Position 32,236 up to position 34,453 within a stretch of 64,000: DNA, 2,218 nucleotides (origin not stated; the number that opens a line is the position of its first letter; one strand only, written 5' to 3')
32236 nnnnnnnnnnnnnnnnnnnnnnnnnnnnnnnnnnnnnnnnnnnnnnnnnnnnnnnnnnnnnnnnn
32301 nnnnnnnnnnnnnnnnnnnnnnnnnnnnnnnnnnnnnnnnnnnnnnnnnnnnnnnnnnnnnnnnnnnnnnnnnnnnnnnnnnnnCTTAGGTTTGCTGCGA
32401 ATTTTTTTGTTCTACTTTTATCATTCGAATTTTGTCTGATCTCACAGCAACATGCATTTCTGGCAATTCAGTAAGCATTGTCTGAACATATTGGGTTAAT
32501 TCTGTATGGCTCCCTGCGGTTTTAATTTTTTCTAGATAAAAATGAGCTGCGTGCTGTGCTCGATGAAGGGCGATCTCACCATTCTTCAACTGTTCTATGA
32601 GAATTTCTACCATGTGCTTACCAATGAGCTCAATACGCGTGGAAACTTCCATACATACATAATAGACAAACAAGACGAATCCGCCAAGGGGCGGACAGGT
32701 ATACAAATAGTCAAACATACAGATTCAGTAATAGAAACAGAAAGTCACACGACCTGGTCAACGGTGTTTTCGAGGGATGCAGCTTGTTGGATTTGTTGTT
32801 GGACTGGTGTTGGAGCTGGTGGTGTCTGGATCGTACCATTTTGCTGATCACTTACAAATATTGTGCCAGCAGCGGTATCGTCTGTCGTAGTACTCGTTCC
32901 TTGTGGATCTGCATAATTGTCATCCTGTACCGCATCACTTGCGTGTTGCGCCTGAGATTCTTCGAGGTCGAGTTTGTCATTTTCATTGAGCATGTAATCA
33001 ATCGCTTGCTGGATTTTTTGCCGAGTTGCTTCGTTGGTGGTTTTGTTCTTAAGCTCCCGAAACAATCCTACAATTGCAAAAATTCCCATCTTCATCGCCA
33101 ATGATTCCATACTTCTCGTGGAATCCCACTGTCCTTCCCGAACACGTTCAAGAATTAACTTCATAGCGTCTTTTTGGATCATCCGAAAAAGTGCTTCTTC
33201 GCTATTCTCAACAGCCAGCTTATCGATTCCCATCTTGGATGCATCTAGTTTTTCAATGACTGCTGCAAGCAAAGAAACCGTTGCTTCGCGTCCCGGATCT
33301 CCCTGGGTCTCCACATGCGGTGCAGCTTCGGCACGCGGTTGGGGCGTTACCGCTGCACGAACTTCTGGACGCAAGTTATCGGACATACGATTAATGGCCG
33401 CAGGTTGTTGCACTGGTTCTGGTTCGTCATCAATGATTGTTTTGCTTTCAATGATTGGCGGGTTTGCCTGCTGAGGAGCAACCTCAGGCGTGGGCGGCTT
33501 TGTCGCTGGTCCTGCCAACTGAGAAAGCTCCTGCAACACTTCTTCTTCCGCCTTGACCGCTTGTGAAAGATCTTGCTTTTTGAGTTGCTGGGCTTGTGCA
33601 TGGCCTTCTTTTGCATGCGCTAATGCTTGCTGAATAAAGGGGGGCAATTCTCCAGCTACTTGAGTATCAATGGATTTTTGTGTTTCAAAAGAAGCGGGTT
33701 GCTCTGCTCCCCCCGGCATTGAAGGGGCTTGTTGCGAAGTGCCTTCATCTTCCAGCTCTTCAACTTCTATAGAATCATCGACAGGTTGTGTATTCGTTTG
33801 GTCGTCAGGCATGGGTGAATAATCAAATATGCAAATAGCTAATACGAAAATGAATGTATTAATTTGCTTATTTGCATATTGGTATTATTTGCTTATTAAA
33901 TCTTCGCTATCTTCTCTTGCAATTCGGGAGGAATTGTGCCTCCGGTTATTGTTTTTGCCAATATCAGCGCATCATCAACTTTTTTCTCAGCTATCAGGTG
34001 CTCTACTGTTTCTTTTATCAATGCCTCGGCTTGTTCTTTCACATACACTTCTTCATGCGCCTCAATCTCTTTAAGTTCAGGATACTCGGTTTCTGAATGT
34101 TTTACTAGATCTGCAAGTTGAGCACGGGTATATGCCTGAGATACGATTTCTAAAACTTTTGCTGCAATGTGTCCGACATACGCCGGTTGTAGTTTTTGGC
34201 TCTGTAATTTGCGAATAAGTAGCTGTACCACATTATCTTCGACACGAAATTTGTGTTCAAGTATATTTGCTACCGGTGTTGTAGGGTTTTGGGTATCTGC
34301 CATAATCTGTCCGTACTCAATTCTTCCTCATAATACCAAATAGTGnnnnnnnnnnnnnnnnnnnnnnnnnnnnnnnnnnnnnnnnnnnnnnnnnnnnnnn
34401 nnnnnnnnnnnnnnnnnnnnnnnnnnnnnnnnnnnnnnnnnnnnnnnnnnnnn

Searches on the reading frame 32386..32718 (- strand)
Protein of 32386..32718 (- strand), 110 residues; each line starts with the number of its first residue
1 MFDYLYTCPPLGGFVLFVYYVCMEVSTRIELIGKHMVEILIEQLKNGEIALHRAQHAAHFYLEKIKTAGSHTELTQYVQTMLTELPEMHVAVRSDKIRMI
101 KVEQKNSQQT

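Call 3: search_protein_families(library=pfam, proteins=[window:32386-32718:-], max_evalue=1)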
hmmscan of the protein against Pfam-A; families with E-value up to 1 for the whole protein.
window:32386-32718:- (110 aa): 0 families

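Call 4: search_protein_families(library=ncbifam, proteins=[window:32386-32718:-], max_evalue=1)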
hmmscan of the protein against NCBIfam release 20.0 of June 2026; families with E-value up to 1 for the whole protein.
window:32386-32718:- (110 aa): 0 families

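Call 43: search_protein_families(library=padloc, proteins=[window:32386-32652:-], max_evalue=1)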
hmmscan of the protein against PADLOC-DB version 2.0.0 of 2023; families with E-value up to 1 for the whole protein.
window:32386-32652:- (88 aa): 1 family
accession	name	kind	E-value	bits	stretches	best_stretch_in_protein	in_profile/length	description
PDLC04375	PDC-M05B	-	0.0049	15.1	1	42-83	79-120/151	-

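Call 86: search_protein_families(library=phrogs, proteins=[window:32386-32652:-], max_evalue=0.01)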
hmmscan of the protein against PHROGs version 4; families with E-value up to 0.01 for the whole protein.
window:32386-32652:- (88 aa): 0 families

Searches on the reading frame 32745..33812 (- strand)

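Call 3: search_protein_families(library=pfam, proteins=[window:32745-33812:-], max_evalue=1)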
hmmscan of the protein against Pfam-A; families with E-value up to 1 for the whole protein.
window:32745-33812:- (355 aa): 1 family
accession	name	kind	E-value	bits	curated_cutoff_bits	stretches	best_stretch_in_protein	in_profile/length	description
PF11149.13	DUF2924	-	0.037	14.8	31.2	1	242-321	10-88/135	Protein of unknown function (DUF2924)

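Call 4: search_protein_families(library=ncbifam, proteins=[window:32745-33812:-], max_evalue=1)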
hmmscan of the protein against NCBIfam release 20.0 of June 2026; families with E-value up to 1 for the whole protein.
window:32745-33812:- (355 aa): 2 families
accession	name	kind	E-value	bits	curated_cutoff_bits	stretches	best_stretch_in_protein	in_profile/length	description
NF047695.1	ThlDiSintDsbAHaem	equivalog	0.12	11.7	290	1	202-296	105-194/206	thiol:disulfide interchange protein DsbA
NF011905.0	PRK15378.1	equivalog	0.15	10.6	615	1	180-313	100-224/565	type III secretion system effector inositol phosphate phosphatase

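Call 43: search_protein_families(library=padloc, proteins=[window:32745-33812:-], max_evalue=1)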
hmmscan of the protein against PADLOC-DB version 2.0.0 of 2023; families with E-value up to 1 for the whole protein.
window:32745-33812:- (355 aa): 0 families

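Call 86: search_protein_families(library=phrogs, proteins=[window:32745-33812:-], max_evalue=0.01)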
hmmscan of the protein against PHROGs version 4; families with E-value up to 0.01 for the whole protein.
window:32745-33812:- (355 aa): 0 families

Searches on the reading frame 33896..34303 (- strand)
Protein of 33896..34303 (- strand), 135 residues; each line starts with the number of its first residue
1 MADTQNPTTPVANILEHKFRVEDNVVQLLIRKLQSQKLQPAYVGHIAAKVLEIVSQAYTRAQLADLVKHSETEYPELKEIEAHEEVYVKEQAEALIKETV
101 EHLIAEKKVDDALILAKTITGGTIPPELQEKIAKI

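Call 3: search_protein_families(library=pfam, proteins=[window:33896-34303:-], max_evalue=1)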
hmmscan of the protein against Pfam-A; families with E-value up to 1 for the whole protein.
window:33896-34303:- (135 aa): 1 family
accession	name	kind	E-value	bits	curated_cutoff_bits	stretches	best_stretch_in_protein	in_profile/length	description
PF00768.25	Peptidase_S11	-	0.043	13.7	27.6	1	21-122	18-118/239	D-alanyl-D-alanine carboxypeptidase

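Call 4: search_protein_families(library=ncbifam, proteins=[window:33896-34303:-], max_evalue=1)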
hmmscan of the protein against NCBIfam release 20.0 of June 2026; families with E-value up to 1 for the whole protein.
window:33896-34303:- (135 aa): 2 families
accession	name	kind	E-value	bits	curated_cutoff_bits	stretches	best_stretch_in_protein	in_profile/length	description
NF003074.0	PRK03995.1-6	equivalog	0.032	13.5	481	1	68-127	142-201/272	D-aminoacyl-tRNA deacylase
TIGR00971.1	3a0106s03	subfamily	0.11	11.7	155.5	1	9-85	220-294/315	sulfate ABC transporter substrate-binding protein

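Call 43: search_protein_families(library=padloc, proteins=[window:33896-34303:-], max_evalue=1)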
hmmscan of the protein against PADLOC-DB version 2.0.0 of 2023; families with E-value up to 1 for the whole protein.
window:33896-34303:- (135 aa): 0 families

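Call 86: search_protein_families(library=phrogs, proteins=[window:33896-34303:-], max_evalue=0.01)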
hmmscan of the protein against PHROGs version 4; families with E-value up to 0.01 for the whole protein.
window:33896-34303:- (135 aa): 0 families
